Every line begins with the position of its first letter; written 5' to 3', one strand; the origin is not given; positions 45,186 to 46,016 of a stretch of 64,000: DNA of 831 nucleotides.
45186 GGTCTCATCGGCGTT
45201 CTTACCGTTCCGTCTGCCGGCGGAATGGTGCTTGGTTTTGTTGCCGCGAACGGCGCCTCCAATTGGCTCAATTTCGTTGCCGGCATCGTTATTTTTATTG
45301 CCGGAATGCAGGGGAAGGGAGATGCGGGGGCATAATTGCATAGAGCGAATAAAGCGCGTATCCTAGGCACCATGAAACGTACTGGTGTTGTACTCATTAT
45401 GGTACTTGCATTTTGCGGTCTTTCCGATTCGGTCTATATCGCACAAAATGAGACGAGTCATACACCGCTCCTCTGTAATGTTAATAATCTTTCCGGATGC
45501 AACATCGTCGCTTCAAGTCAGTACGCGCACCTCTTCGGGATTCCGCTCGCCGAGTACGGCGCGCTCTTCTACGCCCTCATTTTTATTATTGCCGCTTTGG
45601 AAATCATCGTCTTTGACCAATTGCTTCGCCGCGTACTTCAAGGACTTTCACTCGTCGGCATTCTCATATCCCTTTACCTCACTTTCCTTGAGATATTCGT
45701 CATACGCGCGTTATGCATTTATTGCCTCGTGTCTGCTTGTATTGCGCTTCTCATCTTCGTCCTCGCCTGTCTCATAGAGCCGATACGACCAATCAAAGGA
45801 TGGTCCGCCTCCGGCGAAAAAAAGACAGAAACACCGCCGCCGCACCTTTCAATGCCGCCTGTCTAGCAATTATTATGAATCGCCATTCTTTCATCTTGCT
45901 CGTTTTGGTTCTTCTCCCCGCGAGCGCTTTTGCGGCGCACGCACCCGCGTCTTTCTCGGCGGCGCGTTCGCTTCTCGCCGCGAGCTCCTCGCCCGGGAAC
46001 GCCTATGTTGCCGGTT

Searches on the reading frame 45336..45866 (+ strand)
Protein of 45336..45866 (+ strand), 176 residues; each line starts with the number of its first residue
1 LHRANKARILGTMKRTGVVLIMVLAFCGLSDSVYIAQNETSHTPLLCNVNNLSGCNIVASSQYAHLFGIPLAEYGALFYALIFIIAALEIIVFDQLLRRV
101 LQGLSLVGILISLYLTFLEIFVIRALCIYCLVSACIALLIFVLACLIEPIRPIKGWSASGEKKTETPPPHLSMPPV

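Call 96: search_protein_families(library=pfam, proteins=[window:45336-45866:+], max_evalue=0.01)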
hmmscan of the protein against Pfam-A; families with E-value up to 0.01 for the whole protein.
window:45336-45866:+ (176 aa): 1 family
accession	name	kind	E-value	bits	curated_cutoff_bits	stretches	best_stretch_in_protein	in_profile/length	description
PF07884.19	VKOR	-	3.7e-26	92.3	27.5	1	20-144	2-133/134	Vitamin K epoxide reductase family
